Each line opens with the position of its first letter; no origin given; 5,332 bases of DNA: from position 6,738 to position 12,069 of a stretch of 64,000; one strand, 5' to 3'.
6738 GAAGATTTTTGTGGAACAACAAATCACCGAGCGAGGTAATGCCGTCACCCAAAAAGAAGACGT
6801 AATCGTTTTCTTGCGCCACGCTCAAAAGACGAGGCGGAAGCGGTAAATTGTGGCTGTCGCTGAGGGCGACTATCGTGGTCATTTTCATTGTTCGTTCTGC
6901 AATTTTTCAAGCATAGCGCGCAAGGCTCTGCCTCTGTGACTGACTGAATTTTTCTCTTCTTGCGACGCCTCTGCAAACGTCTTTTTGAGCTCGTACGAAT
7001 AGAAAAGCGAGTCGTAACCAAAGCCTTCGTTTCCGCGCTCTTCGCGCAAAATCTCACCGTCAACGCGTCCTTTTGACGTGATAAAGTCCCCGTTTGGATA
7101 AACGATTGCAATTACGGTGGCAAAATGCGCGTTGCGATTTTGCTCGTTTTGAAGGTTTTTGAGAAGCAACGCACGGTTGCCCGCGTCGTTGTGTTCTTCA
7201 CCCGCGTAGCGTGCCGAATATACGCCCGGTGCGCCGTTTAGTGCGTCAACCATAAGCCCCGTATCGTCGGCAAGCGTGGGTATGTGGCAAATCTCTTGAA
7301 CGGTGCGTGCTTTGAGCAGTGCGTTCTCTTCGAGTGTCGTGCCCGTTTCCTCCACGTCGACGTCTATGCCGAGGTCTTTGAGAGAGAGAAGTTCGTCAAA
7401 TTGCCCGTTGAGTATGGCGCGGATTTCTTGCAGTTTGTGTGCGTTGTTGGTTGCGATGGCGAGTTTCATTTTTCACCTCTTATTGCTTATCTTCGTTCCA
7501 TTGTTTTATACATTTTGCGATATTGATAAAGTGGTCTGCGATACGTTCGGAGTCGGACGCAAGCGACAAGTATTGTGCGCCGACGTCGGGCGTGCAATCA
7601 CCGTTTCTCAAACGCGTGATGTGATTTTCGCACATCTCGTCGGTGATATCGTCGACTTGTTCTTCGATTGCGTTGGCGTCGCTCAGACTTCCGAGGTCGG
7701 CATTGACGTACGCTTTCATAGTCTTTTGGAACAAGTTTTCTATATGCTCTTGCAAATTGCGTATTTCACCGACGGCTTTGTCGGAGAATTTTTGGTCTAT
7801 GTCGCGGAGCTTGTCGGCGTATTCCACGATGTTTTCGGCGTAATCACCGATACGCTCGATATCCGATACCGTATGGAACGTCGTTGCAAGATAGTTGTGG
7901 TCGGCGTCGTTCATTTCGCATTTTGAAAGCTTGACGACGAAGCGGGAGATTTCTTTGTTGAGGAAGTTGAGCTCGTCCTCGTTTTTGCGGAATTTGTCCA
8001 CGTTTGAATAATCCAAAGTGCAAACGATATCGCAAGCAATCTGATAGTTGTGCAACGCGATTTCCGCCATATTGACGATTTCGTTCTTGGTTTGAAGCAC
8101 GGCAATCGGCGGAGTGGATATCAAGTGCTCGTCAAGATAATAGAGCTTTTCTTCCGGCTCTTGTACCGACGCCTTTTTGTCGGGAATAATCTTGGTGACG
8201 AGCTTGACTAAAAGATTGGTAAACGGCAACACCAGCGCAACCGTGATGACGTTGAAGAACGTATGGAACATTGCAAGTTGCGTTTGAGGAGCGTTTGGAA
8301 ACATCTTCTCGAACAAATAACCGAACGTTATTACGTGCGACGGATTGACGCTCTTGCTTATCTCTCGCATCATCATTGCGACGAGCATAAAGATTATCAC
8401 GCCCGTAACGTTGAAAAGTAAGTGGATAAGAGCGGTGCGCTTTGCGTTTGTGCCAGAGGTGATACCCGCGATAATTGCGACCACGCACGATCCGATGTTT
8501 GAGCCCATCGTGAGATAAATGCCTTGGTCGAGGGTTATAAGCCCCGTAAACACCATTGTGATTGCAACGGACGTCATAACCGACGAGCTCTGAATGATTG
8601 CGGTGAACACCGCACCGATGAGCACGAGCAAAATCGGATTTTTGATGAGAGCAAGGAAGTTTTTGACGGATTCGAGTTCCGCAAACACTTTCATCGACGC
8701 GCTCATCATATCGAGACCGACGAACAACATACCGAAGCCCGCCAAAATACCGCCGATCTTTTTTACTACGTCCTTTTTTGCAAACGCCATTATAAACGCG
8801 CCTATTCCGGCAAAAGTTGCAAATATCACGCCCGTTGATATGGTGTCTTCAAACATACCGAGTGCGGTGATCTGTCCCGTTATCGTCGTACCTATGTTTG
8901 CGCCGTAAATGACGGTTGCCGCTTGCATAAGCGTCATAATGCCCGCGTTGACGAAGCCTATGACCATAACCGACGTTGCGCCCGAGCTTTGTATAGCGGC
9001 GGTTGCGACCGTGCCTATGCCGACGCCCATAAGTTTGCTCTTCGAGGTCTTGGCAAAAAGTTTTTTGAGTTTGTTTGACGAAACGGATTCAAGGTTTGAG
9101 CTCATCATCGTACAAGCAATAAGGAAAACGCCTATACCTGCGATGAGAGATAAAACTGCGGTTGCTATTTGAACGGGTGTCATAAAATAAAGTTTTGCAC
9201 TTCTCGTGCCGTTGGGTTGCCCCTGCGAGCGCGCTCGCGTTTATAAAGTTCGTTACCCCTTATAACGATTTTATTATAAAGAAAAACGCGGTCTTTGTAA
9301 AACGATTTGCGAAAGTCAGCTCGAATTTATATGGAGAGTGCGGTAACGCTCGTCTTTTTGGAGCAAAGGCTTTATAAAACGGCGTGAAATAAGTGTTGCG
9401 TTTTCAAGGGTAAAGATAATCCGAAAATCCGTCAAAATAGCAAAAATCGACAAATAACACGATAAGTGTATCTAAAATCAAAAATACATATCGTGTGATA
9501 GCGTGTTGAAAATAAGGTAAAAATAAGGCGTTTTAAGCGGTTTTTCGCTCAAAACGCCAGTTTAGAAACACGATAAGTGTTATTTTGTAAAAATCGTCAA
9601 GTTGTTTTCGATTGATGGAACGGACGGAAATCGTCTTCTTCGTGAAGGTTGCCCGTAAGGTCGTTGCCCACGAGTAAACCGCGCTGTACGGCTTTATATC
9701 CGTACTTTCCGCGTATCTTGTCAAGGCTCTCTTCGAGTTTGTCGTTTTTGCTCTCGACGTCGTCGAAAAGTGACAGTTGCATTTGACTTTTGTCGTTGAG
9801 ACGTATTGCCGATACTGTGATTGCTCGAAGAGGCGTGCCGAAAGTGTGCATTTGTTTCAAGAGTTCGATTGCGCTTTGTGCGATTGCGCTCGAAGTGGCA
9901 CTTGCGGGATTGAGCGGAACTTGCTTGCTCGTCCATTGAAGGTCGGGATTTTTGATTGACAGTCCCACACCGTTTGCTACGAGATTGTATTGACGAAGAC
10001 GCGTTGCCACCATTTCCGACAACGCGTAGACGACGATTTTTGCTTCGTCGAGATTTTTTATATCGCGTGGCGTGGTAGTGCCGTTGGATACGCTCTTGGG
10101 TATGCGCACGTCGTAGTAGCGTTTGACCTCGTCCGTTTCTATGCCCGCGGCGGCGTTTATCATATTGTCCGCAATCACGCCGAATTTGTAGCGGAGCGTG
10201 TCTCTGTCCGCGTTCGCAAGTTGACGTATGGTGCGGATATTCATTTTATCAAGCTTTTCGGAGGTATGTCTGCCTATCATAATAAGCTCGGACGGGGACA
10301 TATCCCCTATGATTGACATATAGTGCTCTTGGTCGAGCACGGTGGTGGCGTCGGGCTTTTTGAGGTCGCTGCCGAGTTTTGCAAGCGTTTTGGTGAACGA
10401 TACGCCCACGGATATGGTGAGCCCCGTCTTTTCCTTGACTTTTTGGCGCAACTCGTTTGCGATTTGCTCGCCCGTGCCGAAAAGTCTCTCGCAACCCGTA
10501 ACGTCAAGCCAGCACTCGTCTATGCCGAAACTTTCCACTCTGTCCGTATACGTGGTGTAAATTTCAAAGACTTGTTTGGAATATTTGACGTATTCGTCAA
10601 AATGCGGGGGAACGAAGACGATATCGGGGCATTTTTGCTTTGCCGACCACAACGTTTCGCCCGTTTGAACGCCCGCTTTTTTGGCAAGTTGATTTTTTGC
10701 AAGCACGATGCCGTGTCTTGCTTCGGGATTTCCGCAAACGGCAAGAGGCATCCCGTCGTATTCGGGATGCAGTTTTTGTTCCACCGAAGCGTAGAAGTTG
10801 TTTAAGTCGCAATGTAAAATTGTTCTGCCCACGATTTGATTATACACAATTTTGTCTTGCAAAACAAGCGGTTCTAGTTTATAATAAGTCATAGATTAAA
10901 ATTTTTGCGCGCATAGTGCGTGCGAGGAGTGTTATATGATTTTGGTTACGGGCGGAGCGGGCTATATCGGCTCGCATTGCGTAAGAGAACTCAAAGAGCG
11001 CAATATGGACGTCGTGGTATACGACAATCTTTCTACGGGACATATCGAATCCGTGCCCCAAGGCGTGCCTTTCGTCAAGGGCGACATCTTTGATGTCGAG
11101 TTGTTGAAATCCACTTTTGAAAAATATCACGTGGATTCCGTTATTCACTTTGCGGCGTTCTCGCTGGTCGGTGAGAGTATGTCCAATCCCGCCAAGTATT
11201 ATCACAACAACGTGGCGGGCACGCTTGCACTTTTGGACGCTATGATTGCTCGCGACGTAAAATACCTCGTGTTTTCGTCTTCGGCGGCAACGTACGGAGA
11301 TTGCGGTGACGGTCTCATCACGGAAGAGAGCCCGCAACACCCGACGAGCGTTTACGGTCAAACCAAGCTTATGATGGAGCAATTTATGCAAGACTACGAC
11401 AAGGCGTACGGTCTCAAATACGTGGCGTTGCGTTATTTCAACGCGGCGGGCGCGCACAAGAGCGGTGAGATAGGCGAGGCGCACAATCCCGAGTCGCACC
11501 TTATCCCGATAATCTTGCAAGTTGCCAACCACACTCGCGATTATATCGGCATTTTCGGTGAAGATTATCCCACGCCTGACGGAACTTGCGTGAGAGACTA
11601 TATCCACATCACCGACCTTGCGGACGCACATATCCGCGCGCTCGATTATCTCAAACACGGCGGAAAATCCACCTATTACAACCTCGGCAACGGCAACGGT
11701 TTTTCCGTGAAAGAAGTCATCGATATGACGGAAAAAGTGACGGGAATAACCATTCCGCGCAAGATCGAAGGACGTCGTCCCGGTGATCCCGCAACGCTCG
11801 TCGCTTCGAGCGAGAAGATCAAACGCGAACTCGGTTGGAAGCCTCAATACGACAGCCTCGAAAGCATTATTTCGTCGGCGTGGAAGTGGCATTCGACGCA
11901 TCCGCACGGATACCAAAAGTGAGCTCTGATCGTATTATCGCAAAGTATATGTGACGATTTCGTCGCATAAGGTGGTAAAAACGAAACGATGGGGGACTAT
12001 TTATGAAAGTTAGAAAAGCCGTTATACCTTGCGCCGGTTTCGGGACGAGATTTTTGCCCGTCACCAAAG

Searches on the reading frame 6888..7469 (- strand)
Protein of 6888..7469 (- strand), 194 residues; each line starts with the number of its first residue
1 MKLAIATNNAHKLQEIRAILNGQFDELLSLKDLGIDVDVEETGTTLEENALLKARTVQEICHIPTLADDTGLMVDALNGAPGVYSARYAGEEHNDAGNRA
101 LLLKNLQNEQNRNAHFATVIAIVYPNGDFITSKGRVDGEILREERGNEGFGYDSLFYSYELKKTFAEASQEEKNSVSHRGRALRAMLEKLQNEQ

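Call 64: search_protein_families(library=pfam, proteins=[window:6888-7469:-], max_evalue=0.000001)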
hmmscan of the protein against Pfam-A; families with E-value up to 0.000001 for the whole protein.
window:6888-7469:- (194 aa): 1 family
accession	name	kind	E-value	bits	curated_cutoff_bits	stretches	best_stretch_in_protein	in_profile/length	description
PF01725.21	Ham1p_like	-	4e-68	229.4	22.5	1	4-188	2-185/186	Ham1 family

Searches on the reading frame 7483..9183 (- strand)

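Call 64: search_protein_families(library=pfam, proteins=[window:7483-9183:-], max_evalue=0.000001)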
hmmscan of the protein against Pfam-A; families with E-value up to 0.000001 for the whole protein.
window:7483-9183:- (567 aa): 2 families
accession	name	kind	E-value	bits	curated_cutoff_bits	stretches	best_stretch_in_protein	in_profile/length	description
PF02690.20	Na_Pi_cotrans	-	1.4e-49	168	29.1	2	20-161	2-136/137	Na+/Pi-cotransporter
PF01895.24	PhoU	-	6.7e-23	81.3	23.5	2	370-455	2-88/89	PhoU domain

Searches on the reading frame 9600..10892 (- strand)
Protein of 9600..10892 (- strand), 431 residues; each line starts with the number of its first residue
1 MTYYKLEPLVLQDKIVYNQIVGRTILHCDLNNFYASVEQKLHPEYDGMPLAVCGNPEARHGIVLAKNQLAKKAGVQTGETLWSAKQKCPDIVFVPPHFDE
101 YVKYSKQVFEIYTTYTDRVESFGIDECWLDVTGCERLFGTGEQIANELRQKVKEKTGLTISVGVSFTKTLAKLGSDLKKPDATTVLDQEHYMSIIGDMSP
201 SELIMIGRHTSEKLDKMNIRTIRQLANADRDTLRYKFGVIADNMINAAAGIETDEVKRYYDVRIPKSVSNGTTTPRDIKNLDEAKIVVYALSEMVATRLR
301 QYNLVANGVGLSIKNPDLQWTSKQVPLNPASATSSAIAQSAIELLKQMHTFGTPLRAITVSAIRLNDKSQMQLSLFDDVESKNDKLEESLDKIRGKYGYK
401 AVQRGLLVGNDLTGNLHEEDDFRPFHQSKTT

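Call 64: search_protein_families(library=pfam, proteins=[window:9600-10892:-], max_evalue=0.000001)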
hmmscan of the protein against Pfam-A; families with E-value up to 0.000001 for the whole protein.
window:9600-10892:- (431 aa): 2 families
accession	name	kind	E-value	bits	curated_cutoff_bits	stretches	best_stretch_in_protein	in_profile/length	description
PF00817.25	IMS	-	1.4e-48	165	23.2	1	28-176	1-148/148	impB/mucB/samB family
PF11799.13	IMS_C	-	6.2e-23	81.7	20.7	1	265-375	1-109/109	impB/mucB/samB family C-terminal domain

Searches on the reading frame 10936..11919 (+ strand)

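Call 64: search_protein_families(library=pfam, proteins=[window:10936-11919:+], max_evalue=0.000001)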
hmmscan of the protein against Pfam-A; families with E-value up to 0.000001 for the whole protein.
window:10936-11919:+ (328 aa): 8 families
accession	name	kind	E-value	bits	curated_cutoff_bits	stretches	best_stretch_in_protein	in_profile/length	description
PF01370.27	Epimerase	-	8.6e-60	202.6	20.9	1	2-251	1-240/240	NAD dependent epimerase/dehydratase family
PF16363.11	GDP_Man_Dehyd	-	1.7e-57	195.9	27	1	3-307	1-325/332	GDP-mannose 4,6 dehydratase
PF01073.25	3Beta_HSD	-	6e-18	65.3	22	1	3-151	1-157/280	3-beta hydroxysteroid dehydrogenase/isomerase family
PF02719.21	Polysacc_synt_2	-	6.5e-18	65.4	20.2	1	2-173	1-174/293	Polysaccharide biosynthesis protein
PF04321.23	RmlD_sub_bind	-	1.8e-17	63.8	27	1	2-156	3-141/287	RmlD substrate binding domain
PF07993.18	NAD_binding_4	-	2.7e-08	33.7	20.1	0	46-183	65-220/258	Male sterility protein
PF13460.12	NAD_binding_10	-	3.2e-08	34.1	27.2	1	6-166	1-142/184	NAD(P)H-binding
PF05368.20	NmrA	-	8.5e-08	32.6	27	0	2-116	5-107/298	NmrA-like family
